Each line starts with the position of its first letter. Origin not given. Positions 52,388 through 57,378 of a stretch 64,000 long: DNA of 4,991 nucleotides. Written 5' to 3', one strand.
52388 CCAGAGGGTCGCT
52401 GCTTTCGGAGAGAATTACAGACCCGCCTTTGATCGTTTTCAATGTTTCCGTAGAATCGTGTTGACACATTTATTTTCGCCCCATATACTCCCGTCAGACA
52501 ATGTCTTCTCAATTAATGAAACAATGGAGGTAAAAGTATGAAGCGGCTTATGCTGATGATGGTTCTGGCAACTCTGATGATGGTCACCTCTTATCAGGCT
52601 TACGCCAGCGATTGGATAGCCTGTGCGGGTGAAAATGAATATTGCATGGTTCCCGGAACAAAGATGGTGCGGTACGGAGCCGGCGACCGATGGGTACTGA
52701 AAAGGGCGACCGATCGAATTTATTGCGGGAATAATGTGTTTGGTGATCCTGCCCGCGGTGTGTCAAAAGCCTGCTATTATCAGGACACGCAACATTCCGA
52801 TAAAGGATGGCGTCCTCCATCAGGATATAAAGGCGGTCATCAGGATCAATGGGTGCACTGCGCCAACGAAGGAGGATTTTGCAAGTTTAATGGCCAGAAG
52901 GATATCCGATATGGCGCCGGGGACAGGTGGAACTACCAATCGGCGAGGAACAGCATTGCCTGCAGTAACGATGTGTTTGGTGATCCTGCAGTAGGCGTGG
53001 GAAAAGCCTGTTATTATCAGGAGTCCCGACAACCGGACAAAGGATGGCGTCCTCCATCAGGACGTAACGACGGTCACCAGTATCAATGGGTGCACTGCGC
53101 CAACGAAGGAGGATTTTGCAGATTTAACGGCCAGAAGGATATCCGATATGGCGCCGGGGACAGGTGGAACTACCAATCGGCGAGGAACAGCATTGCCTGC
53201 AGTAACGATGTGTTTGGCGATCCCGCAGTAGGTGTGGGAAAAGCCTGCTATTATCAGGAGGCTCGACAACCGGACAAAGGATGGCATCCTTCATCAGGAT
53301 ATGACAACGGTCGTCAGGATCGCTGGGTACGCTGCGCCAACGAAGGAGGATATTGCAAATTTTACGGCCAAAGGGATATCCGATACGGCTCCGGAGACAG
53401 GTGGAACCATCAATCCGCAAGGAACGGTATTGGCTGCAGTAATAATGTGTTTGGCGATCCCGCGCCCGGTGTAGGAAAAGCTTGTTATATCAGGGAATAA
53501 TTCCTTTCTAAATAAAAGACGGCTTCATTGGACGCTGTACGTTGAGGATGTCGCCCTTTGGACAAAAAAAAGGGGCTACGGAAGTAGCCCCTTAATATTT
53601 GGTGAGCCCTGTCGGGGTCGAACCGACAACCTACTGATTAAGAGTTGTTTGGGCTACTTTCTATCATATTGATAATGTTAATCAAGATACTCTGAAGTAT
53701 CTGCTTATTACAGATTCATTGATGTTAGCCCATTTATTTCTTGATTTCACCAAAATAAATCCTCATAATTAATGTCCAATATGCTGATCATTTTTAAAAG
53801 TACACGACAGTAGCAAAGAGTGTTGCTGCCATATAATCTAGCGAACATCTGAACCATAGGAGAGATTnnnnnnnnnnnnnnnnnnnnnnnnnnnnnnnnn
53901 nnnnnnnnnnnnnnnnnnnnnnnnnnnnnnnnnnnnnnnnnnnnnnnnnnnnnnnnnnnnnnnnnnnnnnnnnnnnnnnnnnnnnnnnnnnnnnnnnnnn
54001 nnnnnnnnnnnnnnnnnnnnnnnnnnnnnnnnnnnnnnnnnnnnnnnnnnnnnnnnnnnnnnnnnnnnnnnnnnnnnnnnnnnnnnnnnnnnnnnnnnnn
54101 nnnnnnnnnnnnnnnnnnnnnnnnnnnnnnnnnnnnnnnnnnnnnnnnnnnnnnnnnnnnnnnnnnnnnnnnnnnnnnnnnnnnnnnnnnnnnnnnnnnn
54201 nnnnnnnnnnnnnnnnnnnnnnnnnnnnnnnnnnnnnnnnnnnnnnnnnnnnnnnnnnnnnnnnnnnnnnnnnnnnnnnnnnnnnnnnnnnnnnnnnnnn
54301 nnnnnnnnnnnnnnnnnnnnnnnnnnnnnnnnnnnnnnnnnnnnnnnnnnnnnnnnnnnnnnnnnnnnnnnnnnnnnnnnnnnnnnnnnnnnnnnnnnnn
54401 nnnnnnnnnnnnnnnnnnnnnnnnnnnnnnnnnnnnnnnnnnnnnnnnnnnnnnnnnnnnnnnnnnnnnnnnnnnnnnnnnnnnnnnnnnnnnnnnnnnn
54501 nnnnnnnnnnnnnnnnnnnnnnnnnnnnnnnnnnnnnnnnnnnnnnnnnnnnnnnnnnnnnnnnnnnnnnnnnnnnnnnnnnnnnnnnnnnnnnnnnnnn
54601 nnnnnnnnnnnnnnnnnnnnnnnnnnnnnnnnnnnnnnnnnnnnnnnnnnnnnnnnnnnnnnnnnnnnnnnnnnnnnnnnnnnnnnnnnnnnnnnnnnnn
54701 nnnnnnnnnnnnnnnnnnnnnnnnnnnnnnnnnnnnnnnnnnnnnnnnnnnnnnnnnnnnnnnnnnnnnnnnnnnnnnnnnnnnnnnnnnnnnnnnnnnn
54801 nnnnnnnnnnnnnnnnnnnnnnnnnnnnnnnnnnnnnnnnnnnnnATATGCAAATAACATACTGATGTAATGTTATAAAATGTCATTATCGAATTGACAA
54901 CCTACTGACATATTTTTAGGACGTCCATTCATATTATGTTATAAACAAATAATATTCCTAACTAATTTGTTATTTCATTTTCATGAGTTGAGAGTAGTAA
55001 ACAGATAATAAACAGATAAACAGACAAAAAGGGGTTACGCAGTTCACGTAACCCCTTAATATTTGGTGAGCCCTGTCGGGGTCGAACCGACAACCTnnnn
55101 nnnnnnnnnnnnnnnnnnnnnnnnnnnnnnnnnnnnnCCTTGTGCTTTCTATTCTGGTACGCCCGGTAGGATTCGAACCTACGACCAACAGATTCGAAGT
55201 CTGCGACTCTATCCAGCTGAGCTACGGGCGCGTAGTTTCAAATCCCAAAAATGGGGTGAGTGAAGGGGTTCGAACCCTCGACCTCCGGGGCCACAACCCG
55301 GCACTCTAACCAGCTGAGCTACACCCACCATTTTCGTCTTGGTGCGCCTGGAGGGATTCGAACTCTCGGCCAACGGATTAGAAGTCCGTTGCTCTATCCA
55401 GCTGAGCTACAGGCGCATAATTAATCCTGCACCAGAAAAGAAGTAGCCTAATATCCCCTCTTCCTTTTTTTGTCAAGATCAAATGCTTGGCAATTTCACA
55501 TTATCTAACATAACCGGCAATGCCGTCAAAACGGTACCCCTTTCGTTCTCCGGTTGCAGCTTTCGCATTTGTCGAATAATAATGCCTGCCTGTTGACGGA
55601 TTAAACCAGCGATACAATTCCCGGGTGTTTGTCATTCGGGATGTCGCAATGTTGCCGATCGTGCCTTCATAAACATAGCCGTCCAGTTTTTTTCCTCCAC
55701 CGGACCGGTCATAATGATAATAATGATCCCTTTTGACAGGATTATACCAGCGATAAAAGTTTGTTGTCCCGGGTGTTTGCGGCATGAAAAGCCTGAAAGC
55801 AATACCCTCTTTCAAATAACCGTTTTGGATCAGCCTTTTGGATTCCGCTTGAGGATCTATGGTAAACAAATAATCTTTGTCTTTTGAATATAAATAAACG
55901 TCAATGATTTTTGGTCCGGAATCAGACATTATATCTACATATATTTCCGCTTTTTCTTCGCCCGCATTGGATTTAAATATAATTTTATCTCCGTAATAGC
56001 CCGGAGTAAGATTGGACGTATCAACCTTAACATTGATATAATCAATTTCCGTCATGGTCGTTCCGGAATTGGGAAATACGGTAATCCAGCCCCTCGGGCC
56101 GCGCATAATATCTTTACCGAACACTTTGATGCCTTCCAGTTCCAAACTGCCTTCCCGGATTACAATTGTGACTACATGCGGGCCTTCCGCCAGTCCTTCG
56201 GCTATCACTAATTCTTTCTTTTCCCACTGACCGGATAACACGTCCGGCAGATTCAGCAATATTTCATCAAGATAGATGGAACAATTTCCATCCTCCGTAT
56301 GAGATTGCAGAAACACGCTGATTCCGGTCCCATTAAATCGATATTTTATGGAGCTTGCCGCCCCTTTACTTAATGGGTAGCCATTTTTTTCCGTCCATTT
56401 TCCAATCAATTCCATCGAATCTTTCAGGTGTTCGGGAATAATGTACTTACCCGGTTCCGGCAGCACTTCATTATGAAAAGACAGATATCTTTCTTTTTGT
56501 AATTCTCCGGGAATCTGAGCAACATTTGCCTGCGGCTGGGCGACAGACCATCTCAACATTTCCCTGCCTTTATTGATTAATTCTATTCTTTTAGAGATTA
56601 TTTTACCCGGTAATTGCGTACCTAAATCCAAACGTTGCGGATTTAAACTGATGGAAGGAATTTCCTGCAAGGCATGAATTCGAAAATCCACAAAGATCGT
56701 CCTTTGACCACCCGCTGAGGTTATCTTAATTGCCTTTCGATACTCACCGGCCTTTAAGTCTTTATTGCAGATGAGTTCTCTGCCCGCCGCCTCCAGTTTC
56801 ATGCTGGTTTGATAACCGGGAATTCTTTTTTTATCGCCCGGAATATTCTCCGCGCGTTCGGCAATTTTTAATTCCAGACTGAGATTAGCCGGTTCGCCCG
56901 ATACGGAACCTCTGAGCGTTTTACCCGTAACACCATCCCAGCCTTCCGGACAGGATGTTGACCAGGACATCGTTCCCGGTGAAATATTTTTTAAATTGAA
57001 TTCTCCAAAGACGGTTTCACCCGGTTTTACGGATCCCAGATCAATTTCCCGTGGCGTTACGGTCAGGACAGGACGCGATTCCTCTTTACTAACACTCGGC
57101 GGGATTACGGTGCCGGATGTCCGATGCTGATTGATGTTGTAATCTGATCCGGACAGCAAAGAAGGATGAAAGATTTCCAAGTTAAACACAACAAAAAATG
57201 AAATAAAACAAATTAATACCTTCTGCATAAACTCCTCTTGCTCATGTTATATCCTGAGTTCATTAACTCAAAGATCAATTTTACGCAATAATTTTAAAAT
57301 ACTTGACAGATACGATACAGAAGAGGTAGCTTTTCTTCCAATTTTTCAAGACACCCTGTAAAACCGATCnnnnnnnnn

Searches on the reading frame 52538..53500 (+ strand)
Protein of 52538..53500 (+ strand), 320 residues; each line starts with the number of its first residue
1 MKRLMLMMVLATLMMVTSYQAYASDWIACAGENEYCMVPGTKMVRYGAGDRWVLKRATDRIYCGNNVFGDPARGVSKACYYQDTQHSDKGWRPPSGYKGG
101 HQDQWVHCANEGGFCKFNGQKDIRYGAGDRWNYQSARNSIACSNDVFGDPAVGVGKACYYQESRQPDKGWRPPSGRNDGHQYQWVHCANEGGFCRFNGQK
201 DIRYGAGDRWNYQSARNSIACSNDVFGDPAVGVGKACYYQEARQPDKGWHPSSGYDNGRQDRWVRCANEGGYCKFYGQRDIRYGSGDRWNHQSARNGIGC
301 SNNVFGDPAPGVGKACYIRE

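Call 3: search_protein_families(library=pfam, proteins=[window:52538-53500:+], max_evalue=0.1)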
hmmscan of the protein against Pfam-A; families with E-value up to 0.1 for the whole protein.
window:52538-53500:+ (320 aa): 2 families
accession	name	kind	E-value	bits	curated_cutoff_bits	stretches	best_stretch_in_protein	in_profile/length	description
PF10868.14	Defensin_like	-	0.023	15.8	25.1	0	108-121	29-43/50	Cysteine-rich antifungal protein 2, defensin-like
PF05899.18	Cupin_3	-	0.025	14.7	23.5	0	40-57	42-59/74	EutQ-like cupin domain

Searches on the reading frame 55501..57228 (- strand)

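Call 35: search_protein_families(library=pfam, proteins=[window:55501-57228:-], max_evalue=0.00001)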
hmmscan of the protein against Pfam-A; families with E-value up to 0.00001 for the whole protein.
window:55501-57228:- (575 aa): 1 family
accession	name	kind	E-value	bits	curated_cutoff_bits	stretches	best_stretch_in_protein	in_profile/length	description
PF18885.6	DUF5648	-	7.4e-20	72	25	1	449-574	9-133/134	Domain of unknown function (DUF5648)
